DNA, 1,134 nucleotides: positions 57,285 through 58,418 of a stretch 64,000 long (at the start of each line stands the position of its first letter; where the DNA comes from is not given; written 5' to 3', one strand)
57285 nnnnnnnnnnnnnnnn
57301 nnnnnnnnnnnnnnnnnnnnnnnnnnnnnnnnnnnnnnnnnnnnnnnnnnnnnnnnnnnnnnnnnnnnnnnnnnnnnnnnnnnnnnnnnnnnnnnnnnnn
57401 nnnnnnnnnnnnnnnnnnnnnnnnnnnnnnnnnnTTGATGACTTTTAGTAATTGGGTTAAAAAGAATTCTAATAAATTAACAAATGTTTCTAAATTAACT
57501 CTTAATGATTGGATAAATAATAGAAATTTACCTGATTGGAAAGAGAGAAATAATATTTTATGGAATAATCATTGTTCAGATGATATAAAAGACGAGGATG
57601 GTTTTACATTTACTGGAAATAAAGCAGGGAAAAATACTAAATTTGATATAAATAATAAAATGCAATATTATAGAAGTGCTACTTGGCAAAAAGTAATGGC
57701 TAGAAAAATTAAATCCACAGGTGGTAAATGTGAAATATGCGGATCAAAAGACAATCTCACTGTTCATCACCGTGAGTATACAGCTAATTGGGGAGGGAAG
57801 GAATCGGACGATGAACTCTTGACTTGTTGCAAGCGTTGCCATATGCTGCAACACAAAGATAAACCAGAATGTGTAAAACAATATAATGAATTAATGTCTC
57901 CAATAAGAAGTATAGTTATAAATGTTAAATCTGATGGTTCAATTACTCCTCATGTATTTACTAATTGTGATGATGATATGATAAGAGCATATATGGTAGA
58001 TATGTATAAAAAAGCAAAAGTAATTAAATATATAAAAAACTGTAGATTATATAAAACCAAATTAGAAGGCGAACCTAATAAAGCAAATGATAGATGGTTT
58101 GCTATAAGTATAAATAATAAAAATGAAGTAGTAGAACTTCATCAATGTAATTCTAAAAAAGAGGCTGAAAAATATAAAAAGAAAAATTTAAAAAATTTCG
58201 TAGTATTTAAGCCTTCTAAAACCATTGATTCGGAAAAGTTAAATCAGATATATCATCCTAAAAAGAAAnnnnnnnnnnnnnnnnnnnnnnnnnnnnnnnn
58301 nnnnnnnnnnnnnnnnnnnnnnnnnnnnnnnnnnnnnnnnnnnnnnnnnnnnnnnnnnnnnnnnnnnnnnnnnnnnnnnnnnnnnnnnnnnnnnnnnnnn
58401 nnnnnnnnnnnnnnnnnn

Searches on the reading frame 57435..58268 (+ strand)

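Call 70: search_protein_families(library=phrogs, proteins=[window:57435-58268:+], max_evalue=0.00001)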
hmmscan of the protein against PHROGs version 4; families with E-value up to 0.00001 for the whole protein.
window:57435-58268:+ (278 aa): 4 families
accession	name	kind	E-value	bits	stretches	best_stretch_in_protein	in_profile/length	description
phrog_4581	-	head and packaging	6.5e-10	39.9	1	75-143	44-112/395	terminase small subunit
phrog_8048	-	DNA, RNA and nucleotide metabolism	8.7e-09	36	1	80-165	160-251/273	HNH endonuclease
phrog_144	-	DNA, RNA and nucleotide metabolism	8.9e-09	36.2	1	72-143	60-136/175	HNH endonuclease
phrog_119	-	DNA, RNA and nucleotide metabolism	1.7e-08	34.7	1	40-152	142-267/443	HNH endonuclease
